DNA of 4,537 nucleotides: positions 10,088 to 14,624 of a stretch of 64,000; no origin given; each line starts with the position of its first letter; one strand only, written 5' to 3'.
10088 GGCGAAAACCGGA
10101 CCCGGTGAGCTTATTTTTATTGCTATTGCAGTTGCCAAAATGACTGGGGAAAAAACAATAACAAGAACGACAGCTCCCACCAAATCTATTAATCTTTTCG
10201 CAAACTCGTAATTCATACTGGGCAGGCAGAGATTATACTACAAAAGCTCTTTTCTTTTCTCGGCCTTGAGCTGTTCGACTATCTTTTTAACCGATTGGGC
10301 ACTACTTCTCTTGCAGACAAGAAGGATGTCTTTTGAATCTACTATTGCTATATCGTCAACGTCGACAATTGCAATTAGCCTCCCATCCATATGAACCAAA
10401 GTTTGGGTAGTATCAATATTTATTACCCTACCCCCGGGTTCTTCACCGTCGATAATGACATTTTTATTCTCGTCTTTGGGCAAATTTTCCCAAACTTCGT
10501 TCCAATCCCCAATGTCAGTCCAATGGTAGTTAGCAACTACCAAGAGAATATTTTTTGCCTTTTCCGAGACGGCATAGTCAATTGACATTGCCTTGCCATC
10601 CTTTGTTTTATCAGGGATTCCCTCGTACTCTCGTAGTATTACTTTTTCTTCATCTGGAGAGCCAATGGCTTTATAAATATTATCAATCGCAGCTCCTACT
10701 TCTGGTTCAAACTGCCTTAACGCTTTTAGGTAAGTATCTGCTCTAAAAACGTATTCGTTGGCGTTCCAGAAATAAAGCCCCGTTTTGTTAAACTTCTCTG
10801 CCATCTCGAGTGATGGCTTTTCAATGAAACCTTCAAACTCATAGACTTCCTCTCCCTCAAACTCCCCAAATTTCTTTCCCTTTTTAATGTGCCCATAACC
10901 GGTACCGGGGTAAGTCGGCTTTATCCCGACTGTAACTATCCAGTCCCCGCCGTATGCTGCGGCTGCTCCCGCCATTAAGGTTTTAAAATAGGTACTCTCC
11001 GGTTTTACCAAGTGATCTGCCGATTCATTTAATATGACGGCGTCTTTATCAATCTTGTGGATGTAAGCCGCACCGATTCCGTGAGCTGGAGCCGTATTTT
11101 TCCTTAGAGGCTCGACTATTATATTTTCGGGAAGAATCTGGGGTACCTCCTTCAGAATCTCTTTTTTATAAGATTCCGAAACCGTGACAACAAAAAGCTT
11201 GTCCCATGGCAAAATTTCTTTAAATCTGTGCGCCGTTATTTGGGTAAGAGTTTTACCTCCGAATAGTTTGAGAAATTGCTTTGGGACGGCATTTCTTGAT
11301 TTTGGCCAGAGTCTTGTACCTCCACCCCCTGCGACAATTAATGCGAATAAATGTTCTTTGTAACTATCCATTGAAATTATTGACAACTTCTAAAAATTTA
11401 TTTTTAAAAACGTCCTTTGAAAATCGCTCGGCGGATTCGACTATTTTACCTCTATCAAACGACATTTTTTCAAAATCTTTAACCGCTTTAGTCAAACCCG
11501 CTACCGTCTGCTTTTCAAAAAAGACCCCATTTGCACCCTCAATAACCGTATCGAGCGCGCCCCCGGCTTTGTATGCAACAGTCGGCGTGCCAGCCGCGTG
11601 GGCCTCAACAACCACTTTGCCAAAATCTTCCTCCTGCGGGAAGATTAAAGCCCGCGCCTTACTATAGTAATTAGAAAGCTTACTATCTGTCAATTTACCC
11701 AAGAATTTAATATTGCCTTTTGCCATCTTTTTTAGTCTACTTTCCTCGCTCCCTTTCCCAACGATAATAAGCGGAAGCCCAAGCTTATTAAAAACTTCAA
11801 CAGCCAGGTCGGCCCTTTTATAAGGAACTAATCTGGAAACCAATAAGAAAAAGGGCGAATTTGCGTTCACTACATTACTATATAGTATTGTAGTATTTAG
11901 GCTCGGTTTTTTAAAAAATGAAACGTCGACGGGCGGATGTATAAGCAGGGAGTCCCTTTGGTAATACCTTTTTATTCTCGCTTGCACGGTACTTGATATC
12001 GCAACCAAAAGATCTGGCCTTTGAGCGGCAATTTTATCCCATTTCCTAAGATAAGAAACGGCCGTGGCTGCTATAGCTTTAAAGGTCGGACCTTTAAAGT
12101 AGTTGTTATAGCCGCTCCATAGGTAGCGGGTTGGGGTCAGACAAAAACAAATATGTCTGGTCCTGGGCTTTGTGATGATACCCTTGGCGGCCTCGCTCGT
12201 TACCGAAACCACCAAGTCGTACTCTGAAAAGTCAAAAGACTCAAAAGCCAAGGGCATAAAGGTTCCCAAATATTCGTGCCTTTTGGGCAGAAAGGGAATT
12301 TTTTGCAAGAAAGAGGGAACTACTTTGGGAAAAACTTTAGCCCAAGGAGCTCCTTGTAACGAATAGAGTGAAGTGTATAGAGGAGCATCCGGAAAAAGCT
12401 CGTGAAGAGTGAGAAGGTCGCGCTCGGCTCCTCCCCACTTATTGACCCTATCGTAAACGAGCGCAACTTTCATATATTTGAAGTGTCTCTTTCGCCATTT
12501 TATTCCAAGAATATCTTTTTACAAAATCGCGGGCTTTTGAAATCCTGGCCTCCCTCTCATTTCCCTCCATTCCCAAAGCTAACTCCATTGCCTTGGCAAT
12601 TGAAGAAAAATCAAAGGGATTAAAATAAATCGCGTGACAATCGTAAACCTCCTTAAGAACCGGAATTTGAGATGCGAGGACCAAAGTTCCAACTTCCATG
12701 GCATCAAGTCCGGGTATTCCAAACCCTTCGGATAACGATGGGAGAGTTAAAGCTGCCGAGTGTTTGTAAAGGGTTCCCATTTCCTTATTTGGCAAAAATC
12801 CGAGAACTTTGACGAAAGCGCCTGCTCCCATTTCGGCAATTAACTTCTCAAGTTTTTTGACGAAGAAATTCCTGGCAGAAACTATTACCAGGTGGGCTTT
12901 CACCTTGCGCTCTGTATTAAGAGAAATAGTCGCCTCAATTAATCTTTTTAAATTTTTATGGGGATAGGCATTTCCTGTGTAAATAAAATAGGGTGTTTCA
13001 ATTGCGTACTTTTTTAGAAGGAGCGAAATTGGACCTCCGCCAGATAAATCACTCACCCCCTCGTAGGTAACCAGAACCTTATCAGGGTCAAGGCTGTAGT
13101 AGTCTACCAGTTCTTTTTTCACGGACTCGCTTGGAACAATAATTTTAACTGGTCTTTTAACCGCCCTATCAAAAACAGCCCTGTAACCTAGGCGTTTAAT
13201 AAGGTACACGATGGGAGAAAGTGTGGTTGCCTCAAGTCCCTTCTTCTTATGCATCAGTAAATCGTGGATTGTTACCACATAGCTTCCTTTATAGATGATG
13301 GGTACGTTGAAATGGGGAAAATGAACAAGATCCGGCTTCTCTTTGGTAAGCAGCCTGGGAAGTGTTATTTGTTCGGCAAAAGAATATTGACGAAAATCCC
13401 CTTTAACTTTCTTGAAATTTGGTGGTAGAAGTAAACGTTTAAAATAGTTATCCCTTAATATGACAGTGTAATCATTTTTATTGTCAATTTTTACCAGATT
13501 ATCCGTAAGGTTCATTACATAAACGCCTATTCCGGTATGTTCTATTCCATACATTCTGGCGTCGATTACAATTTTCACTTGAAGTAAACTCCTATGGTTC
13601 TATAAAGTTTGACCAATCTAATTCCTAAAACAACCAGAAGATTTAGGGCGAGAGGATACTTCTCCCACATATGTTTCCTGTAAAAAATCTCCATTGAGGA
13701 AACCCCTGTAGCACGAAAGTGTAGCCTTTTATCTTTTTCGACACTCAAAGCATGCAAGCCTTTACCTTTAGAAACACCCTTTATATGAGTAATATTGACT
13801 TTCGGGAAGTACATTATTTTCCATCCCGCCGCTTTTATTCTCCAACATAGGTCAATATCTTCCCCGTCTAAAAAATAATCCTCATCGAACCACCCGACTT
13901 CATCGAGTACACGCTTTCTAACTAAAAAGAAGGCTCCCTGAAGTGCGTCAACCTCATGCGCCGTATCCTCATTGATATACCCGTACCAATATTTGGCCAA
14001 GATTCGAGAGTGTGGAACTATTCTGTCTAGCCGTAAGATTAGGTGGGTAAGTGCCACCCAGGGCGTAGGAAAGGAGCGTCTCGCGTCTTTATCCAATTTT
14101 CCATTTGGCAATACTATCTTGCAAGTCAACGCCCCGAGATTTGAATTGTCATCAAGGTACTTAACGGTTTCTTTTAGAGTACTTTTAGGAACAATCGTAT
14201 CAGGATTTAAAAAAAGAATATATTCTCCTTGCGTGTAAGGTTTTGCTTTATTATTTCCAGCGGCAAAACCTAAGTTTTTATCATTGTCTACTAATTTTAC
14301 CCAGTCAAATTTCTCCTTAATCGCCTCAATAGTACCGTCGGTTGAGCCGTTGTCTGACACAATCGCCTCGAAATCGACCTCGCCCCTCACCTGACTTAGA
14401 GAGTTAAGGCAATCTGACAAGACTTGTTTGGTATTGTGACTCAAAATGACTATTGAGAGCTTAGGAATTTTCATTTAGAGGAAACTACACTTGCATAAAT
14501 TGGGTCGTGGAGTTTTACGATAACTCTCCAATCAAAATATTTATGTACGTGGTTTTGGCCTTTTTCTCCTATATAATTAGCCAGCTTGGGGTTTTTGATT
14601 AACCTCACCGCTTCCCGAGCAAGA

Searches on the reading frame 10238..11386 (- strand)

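Call 13: search_protein_families(library=pfam, proteins=[window:10238-11386:-], max_evalue=0.001)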
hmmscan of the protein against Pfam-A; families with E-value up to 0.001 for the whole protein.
window:10238-11386:- (382 aa): 3 families
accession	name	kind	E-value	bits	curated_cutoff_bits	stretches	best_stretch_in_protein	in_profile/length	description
PF00483.29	NTP_transferase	-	9.8e-32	110.9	21.2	1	15-306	2-243/245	Nucleotidyl transferase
PF22640.1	ManC_GMP_beta-helix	-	2.3e-14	53.4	27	1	319-373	1-55/55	MannoseP isomerase/GMP-like beta-helix domain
PF12804.13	NTP_transf_3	-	6.2e-05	23.7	27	1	15-117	1-89/160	MobA-like NTP transferase domain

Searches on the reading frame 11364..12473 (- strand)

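Call 13: search_protein_families(library=pfam, proteins=[window:11364-12473:-], max_evalue=0.001)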
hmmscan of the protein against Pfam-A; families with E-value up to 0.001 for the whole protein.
window:11364-12473:- (369 aa): 2 families
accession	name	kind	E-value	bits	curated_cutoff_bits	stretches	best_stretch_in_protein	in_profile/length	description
PF00534.26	Glycos_transf_1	-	1.5e-27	96.7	26.4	1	201-349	10-170/172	Glycosyl transferases group 1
PF13692.12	Glyco_trans_1_4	-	1.3e-19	71.3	27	1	208-332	3-137/142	Glycosyl transferases group 1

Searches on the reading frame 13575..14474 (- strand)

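Call 96: search_protein_families(library=pfam, proteins=[window:13575-14474:-], max_evalue=0.01)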
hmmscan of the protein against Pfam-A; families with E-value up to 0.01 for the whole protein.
window:13575-14474:- (299 aa): 5 families
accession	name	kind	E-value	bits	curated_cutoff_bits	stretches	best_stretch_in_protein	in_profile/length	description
PF00535.33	Glycos_transf_2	-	1.8e-21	77.2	23.3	1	7-193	1-167/168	Glycosyl transferase family 2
PF13641.12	Glyco_tranf_2_3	-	3.4e-18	67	27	1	4-233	1-214/230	Glycosyltransferase like family 2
PF10111.15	Glyco_tranf_2_2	-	4.3e-10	40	27.3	1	18-229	15-214/276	Glycosyltransferase like family 2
PF13632.12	Glyco_trans_2_3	-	1.2e-08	35.5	27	1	85-228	1-120/198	Glycosyl transferase family group 2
PF13712.12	Glyco_tranf_2_5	-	0.00048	20.3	27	1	67-224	38-183/210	Glycosyltransferase like family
